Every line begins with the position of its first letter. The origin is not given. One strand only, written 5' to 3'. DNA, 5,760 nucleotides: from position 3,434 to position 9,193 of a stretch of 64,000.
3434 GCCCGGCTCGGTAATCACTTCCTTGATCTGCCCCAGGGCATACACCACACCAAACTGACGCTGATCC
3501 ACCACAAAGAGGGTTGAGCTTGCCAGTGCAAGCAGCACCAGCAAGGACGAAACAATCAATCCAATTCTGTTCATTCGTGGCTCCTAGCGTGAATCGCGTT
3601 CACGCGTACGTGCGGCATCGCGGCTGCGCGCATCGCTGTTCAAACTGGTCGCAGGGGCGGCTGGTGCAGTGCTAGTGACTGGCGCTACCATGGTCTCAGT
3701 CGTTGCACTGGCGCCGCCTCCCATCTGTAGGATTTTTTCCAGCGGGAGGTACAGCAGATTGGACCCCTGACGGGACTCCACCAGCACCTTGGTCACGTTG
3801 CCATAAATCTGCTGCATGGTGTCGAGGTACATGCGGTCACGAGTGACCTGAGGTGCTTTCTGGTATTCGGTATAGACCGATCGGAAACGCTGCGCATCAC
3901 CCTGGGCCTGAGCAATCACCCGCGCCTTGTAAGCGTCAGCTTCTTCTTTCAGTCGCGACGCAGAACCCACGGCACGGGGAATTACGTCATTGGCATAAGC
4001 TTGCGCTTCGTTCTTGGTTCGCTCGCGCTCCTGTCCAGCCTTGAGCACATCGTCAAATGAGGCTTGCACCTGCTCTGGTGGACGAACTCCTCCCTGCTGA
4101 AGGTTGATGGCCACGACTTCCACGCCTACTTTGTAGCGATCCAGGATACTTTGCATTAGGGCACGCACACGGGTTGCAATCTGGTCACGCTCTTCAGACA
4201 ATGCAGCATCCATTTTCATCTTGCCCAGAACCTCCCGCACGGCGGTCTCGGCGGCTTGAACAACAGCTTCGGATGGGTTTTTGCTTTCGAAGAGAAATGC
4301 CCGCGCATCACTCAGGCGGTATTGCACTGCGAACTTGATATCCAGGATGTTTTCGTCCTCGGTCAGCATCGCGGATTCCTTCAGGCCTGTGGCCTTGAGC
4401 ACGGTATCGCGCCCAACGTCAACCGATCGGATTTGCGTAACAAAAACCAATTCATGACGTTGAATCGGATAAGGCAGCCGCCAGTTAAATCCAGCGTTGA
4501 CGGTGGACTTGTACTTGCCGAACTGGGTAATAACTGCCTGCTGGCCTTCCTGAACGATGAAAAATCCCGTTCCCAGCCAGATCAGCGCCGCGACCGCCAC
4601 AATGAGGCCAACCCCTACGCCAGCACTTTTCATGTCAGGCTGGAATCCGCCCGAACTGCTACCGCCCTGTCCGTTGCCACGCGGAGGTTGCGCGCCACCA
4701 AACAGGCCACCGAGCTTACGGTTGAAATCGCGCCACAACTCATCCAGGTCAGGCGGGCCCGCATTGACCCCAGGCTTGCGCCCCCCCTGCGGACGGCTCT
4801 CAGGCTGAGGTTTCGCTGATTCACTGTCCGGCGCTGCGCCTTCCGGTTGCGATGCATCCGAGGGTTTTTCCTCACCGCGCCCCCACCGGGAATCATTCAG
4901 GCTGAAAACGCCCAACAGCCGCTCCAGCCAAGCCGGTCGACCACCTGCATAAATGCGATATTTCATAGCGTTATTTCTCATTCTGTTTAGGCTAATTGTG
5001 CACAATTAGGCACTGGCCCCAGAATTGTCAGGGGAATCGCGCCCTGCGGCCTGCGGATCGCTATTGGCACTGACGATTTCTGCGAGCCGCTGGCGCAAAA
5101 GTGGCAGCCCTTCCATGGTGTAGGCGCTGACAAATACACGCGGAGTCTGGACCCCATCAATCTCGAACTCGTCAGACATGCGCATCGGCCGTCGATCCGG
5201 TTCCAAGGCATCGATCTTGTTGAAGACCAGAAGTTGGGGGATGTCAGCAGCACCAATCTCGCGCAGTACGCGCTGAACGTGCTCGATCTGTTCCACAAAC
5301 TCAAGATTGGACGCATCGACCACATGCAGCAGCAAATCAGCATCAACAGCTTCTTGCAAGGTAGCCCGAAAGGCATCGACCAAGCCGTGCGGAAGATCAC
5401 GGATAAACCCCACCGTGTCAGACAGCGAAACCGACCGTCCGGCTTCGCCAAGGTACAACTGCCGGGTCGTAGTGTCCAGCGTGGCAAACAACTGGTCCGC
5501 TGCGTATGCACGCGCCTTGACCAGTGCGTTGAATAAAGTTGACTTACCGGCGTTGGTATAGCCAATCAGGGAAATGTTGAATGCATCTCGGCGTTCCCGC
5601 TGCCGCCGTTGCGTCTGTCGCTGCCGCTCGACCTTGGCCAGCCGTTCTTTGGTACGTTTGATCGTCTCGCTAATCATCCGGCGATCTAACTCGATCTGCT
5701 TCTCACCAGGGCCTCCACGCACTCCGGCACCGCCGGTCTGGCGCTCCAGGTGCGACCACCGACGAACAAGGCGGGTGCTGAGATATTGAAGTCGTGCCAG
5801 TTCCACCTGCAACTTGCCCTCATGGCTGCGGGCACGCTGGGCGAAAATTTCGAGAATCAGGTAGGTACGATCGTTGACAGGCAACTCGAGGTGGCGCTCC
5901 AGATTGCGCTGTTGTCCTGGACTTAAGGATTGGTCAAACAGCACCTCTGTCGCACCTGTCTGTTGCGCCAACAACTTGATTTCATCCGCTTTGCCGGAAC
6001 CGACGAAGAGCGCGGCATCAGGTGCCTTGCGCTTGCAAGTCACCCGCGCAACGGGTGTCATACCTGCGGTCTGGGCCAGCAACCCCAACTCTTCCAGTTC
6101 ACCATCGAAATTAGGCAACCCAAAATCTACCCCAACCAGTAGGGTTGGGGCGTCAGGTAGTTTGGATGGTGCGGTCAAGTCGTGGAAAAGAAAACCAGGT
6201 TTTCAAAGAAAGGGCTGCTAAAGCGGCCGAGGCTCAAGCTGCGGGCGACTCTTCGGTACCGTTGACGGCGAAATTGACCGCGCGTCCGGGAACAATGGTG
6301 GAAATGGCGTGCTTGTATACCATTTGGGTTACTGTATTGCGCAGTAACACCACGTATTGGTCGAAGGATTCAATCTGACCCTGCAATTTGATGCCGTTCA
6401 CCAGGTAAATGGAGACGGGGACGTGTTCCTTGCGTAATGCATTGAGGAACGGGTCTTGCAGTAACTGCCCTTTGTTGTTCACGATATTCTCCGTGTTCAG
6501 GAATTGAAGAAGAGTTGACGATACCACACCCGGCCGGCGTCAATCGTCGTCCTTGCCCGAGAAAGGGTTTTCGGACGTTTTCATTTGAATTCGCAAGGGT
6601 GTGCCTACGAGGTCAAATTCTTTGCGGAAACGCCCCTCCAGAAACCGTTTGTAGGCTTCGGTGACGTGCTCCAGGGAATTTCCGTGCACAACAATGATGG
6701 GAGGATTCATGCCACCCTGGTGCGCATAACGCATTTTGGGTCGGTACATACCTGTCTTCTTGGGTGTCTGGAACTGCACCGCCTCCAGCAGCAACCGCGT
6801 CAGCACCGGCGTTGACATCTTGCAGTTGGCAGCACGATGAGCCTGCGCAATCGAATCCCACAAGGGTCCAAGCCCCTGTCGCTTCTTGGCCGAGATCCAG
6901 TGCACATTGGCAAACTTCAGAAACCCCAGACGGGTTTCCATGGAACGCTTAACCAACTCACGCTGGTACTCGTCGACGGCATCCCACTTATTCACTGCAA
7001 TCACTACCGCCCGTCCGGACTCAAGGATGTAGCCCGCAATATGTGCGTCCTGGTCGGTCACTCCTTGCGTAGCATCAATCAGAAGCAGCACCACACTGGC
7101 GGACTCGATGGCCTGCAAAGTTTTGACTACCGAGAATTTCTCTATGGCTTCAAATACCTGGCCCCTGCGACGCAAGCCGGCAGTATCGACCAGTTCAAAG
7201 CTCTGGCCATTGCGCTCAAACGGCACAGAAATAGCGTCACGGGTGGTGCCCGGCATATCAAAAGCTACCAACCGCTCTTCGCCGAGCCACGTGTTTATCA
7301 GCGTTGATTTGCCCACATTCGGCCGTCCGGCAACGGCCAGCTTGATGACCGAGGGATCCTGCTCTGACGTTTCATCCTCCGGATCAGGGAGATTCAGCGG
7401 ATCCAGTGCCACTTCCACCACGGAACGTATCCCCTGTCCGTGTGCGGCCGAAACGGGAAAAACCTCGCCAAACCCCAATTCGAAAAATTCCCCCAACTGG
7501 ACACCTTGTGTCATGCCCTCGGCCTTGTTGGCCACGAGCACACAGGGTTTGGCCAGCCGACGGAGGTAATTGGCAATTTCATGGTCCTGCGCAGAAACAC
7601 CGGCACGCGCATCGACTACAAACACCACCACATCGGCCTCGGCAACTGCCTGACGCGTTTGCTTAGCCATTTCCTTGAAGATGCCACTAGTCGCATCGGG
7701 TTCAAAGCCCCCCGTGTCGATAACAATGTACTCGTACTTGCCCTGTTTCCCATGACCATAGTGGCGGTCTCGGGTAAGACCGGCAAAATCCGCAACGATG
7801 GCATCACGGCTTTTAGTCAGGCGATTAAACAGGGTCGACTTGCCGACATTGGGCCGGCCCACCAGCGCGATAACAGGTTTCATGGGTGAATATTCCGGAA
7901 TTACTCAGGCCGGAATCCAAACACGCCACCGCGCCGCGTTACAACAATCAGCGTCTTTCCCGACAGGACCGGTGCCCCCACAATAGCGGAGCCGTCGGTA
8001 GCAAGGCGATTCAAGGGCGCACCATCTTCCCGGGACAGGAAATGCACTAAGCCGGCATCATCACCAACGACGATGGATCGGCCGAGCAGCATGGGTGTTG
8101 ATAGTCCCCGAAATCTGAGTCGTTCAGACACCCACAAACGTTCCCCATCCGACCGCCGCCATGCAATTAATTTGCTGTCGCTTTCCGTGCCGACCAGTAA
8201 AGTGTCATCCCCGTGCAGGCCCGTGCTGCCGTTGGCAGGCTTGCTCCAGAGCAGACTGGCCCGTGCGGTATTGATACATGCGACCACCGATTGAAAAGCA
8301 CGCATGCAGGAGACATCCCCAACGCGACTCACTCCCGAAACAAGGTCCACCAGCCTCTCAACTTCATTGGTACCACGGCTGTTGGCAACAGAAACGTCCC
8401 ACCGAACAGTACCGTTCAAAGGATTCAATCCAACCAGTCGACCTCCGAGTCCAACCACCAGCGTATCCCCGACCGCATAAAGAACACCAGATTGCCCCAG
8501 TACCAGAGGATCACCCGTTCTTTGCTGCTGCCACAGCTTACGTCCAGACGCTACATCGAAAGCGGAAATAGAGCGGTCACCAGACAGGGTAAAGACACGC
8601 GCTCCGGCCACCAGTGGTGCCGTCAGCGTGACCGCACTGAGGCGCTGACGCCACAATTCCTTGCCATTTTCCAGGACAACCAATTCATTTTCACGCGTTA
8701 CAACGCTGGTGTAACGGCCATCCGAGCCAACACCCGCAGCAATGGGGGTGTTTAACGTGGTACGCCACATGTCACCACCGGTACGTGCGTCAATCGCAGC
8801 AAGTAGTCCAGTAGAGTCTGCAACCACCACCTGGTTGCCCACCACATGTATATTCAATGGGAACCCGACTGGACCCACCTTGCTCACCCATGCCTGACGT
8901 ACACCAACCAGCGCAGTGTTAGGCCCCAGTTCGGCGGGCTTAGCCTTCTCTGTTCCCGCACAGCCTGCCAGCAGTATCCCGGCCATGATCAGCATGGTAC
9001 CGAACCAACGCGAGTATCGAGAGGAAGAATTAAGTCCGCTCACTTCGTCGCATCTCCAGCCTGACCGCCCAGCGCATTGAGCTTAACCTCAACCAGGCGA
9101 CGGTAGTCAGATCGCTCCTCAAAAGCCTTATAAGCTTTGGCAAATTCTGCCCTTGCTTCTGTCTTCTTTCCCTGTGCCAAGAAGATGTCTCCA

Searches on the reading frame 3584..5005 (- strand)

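Call 69: search_protein_families(library=pfam, proteins=[window:3584-5005:-], max_evalue=0.0001)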
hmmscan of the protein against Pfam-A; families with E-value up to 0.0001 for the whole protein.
window:3584-5005:- (473 aa): 2 families
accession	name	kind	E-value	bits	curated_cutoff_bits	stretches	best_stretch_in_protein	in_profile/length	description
PF01145.31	Band_7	-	4.1e-28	99.1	23.6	1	149-337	1-175/176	SPFH domain / Band 7 family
PF12221.13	HflK_N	-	7.6e-08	32.6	22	1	42-104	15-43/44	Bacterial membrane protein N terminal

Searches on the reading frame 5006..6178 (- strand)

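Call 69: search_protein_families(library=pfam, proteins=[window:5006-6178:-], max_evalue=0.0001)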
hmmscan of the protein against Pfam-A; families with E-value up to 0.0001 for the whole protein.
window:5006-6178:- (390 aa): 6 families
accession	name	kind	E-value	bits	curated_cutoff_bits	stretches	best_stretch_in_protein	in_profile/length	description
PF13167.11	GTP-bdg_N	-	3.6e-29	101.6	25.4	1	27-113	3-89/89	GTP-binding GTPase N-terminal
PF16360.10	GTP-bdg_M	-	4.6e-28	98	29.5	1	115-194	1-79/79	GTP-binding GTPase Middle Region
PF01926.29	MMR_HSR1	-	1.5e-22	80.2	21.9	1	202-321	2-113/113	50S ribosome-binding GTPase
PF03193.22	RsgA_GTPase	-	1.8e-07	31.6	30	0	297-368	38-107/174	RsgA GTPase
PF02421.24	FeoB_N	-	8.1e-07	29.1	27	1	201-330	2-123/156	Ferrous iron transport protein B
PF00009.33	GTP_EFTU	-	1.6e-06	28.3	26.5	1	200-367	4-184/188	Elongation factor Tu GTP binding domain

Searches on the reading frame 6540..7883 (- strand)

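Call 69: search_protein_families(library=pfam, proteins=[window:6540-7883:-], max_evalue=0.0001)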
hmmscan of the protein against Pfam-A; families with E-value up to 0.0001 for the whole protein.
window:6540-7883:- (447 aa): 12 families
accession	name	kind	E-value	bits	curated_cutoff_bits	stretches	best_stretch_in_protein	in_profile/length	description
PF01926.29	MMR_HSR1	-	6e-58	194.3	21.9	2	5-120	2-113/113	50S ribosome-binding GTPase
PF02421.24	FeoB_N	-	4.2e-29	101.5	27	2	181-343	2-154/156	Ferrous iron transport protein B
PF14714.11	KH_dom-like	-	1.5e-24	86.5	27.3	1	355-435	1-81/81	KH-domain-like of EngA bacterial GTPase enzymes, C-terminal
PF00009.33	GTP_EFTU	-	1e-20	74.6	26.5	2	215-347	57-184/188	Elongation factor Tu GTP binding domain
PF00350.29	Dynamin_N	-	7.9e-10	39.4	27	0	182-220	1-38/168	Dynamin family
PF04548.22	AIG1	-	5.2e-09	36.2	27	0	182-284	3-105/212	AIG1 family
PF03193.22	RsgA_GTPase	-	2.5e-07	31.1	30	0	4-41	108-146/174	RsgA GTPase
PF02492.25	cobW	-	2.7e-07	30.8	20.7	0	40-126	81-158/180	CobW/HypB/UreG, nucleotide-binding domain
PF13401.12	AAA_22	-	2.6e-05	25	27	0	4-112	7-109/130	AAA domain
PF08477.19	Roc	-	2.6e-05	24.9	27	0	5-121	2-118/119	Ras of Complex, Roc, domain of DAPkinase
PF15891.11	Nuc_deoxyri_tr2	-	3.7e-05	24.5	30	0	63-119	48-103/105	Nucleoside 2-deoxyribosyltransferase like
PF03308.22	MeaB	-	4.1e-05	23.2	23.1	0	284-351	167-237/273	Methylmalonyl Co-A mutase-associated GTPase MeaB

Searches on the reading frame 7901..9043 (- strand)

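Call 69: search_protein_families(library=pfam, proteins=[window:7901-9043:-], max_evalue=0.0001)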
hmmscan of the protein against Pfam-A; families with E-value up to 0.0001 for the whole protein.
window:7901-9043:- (380 aa): 4 families
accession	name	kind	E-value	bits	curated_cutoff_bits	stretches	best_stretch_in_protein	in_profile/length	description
PF13360.13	PQQ_2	-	4.7e-61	206.9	27.6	1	79-305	3-232/233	Outer membrane protein assembly factor BamB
PF13570.13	Beta-prop_ACSF4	-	2.3e-13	50.7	133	1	71-371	21-321/329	Beta-alanine-activating enzyme, beta-propeller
PF01011.28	PQQ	-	3.6e-07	29.7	26.7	0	140-175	50-85/595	Glucose/ethanol/alcohol dehydrogenase, beta-propeller domain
PF25293.1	Beta-prop_EMC1_N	-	1.4e-06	28.6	34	0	68-179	30-151/219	EMC1 N-terminal beta-propeller domain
